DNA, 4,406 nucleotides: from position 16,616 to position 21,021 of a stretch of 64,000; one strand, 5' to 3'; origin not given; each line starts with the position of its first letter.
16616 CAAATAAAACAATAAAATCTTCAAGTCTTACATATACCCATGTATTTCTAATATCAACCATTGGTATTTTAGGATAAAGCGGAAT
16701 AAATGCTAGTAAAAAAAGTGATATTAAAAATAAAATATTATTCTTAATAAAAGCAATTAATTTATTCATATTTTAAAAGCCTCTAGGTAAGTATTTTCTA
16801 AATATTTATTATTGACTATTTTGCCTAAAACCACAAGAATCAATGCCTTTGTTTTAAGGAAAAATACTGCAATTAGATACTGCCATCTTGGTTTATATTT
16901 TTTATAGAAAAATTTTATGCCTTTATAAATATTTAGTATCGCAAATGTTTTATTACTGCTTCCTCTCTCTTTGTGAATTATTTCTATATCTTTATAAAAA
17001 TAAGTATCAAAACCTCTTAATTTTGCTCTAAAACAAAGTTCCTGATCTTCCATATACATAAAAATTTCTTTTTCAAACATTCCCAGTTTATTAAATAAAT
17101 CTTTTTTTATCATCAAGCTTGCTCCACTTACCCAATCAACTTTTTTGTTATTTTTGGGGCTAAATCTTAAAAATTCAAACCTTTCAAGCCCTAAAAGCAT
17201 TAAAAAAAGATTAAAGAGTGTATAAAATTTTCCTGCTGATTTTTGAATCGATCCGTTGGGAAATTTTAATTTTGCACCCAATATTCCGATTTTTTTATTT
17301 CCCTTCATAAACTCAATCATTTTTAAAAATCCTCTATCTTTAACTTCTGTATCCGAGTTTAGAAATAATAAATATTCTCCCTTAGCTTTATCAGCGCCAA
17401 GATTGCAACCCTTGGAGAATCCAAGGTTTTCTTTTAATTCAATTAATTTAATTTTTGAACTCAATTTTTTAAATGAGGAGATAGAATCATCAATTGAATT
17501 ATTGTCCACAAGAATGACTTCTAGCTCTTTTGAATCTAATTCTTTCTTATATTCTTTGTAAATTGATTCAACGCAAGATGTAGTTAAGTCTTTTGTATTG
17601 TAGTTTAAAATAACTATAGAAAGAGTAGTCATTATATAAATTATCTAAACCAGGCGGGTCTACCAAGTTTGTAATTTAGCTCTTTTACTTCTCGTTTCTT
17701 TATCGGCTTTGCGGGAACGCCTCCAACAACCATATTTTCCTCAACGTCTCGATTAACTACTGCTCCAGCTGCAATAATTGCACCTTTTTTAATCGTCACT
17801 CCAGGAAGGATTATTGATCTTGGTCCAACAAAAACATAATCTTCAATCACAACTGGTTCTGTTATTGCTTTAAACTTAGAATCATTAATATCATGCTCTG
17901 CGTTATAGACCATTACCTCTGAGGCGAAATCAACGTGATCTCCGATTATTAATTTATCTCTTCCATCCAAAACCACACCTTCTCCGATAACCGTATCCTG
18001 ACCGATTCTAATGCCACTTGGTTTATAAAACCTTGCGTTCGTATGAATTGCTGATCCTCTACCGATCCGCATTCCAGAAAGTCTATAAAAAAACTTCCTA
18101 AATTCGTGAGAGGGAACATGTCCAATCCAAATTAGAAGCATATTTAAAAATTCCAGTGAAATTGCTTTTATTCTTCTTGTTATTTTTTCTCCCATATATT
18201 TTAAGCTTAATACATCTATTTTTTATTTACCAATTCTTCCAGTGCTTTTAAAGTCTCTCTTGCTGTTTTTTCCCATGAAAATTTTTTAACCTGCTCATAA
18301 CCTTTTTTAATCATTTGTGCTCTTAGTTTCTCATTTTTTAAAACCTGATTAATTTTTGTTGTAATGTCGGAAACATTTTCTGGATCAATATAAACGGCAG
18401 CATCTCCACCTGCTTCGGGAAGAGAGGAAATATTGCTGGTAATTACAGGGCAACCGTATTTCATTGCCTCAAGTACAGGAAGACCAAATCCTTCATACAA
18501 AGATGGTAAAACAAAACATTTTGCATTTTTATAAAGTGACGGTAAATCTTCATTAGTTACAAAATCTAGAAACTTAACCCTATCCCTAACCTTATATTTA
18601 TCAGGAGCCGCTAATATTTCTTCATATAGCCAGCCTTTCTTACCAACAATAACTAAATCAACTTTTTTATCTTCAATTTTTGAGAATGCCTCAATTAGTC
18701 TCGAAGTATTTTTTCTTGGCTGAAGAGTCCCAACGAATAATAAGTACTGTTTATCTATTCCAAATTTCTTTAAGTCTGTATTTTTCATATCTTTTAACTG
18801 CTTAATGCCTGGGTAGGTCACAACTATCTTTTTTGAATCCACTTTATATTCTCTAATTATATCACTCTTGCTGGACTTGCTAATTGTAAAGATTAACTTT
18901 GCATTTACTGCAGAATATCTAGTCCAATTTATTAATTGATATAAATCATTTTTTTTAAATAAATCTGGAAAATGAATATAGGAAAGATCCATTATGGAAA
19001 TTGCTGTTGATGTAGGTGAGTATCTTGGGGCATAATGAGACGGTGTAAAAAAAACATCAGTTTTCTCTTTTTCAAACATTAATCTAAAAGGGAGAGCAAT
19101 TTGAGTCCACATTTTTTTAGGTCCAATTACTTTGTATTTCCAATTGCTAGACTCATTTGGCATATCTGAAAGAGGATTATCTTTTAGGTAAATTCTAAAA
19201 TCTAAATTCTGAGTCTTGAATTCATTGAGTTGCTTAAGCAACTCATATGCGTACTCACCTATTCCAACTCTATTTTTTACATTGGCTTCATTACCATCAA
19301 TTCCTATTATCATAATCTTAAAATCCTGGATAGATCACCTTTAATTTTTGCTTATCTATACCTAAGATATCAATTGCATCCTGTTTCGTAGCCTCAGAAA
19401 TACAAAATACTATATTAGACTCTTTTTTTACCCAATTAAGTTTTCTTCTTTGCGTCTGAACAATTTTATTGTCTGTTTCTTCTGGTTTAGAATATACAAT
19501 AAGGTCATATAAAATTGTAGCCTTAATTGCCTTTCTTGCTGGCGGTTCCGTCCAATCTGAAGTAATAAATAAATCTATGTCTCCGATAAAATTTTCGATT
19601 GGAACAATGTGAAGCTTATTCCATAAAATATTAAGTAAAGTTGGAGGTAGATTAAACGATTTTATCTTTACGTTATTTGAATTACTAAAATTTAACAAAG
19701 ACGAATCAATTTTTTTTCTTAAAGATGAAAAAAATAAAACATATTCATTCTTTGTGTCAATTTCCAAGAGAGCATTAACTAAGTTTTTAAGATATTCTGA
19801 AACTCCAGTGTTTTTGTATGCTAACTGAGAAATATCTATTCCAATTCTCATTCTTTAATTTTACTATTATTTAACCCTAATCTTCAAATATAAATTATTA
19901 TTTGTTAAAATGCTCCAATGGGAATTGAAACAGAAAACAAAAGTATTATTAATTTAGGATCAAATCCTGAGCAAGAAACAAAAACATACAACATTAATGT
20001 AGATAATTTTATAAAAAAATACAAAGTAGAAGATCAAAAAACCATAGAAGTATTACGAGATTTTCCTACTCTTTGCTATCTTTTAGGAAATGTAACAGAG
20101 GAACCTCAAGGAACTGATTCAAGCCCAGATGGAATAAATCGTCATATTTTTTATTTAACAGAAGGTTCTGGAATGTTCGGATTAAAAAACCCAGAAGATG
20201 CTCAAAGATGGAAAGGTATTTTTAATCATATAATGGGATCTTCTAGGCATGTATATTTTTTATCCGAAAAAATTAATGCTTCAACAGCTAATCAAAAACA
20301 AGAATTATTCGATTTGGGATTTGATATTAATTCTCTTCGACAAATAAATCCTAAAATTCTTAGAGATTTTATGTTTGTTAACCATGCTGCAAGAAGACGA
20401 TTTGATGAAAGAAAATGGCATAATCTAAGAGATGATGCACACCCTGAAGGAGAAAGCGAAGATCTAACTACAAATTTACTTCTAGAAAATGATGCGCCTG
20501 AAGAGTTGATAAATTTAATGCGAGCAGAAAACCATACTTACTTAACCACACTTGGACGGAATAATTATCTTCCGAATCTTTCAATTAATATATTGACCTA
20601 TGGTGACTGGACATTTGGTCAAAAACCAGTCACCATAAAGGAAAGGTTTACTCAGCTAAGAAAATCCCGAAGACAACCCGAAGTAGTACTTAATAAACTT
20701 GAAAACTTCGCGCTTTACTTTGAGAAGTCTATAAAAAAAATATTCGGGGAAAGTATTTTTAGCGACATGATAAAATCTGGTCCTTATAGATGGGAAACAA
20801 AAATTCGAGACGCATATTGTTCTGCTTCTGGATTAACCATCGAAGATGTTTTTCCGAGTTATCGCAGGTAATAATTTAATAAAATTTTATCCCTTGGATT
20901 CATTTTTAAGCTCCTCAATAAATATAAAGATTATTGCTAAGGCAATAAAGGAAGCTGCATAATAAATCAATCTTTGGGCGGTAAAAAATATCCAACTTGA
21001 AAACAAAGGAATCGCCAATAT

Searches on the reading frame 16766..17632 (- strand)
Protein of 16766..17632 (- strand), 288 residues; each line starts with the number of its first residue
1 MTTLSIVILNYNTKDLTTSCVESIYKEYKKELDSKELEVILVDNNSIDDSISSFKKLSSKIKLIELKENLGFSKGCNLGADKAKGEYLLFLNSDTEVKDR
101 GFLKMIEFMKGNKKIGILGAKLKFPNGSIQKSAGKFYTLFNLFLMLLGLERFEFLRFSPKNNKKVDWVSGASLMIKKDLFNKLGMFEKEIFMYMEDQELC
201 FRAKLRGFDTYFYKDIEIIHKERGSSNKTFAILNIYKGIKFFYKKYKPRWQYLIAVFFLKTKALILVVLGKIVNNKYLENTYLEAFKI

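Call 8: search_protein_families(library=pfam, proteins=[window:16766-17632:-], max_evalue=0.001)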
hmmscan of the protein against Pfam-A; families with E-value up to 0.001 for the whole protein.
window:16766-17632:- (288 aa): 5 families
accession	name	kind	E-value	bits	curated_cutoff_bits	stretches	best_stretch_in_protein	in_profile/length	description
PF00535.33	Glycos_transf_2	-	3.2e-23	82.9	23.3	1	5-159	1-144/168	Glycosyl transferase family 2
PF13641.12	Glyco_tranf_2_3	-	3.4e-11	44.1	27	1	4-228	3-218/230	Glycosyltransferase like family 2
PF10111.15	Glyco_tranf_2_2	-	3.9e-08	33.5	27.3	1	22-206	17-202/276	Glycosyltransferase like family 2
PF13712.12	Glyco_tranf_2_5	-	1.4e-06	28.6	27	1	60-210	29-177/210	Glycosyltransferase like family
PF13632.12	Glyco_trans_2_3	-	4.8e-05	23.7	27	1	88-227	2-128/198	Glycosyl transferase family group 2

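Call 75: search_protein_families(library=ncbifam, proteins=[window:16766-17632:-], max_evalue=0.00001)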
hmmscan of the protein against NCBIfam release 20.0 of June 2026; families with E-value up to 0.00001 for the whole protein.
window:16766-17632:- (288 aa): 12 families
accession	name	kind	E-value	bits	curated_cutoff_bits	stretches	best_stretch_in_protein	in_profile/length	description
TIGR01556.1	rhamnosyltran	subfamily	2.2e-17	63.2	200.55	1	24-221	9-201/281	rhamnosyltransferase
TIGR04283.1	glyco_like_mftF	equivalog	9.6e-16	58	182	1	4-124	1-113/221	TIGR04283 family arsenosugar biosynthesis glycosyltransferase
TIGR03111.1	glyc2_xrt_Gpos1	hypoth_equivalog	5.2e-13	48.6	363.95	1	4-202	51-247/439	TIGR03111 family XrtG-associated glycosyltransferase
NF007482.0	PRK10073.1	equivalog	3.7e-12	45.9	423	1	2-109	6-110/334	glycosyltransferase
NF041875.1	EPS_EpsD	equivalog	1.1e-11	44.7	370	1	4-236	1-223/325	exopolysaccharide biosynthesis glycosyltransferase EpsD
NF047683.1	TeichurnBiosyTuaG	equivalog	2.1e-11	44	400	1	3-113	7-115/252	teichuronic acid biosynthesis protein TuaG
TIGR03937.1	PgaC_IcaA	equivalog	1.3e-10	40.8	422.3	1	3-210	46-240/407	poly-beta-1,6-N-acetyl-D-glucosamine synthase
TIGR03965.1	mycofact_glyco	equivalog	1.9e-10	40.2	280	1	4-103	76-172/467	mycofactocin biosynthesis glycosyltransferase MftF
NF050050.1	ProtGlycPglI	equivalog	9.7e-10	38.3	500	1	1-108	1-107/306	GalNAc(5)-diNAcBac-PP-undecaprenol beta-1,3-glucosyltransferase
NF038302.1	EPS_HpsE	equivalog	1.5e-08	34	300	1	3-222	2-224/307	hormogonium polysaccharide biosynthesis glycosyltransferase HpsE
NF050819.1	PolSacchBiosHfsG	equivalog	3.2e-06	26.5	500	1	34-105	36-112/302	polysaccharide biosynthesis protein HfsG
NF041394.1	GtaseAglG_Halo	equivalog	6.9e-06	25.5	440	1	4-192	3-180/304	glucosyl-dolichyl phosphate glucuronosyltransferase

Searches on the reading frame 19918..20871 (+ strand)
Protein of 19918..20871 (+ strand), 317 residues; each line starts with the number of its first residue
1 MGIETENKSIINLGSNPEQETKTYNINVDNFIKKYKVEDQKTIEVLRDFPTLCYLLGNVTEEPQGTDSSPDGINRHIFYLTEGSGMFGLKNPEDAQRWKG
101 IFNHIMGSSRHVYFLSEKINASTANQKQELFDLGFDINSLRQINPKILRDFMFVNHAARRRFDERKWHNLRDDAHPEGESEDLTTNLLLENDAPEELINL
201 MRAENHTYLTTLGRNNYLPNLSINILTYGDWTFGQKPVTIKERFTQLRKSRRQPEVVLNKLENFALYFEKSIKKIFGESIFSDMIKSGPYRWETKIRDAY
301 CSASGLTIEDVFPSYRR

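Call 3: search_protein_families(library=pfam, proteins=[window:19918-20871:+], max_evalue=1)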
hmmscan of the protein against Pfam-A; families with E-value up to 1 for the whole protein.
window:19918-20871:+ (317 aa): 0 families

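Call 4: search_protein_families(library=ncbifam, proteins=[window:19918-20871:+], max_evalue=1)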
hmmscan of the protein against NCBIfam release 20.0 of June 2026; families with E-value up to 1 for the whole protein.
window:19918-20871:+ (317 aa): 1 family
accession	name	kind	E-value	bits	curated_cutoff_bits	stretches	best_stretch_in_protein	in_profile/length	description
NF011856.0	PRK15328.1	equivalog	0.086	12.4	208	1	266-294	84-112/160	type III secretion system invasion protein IagB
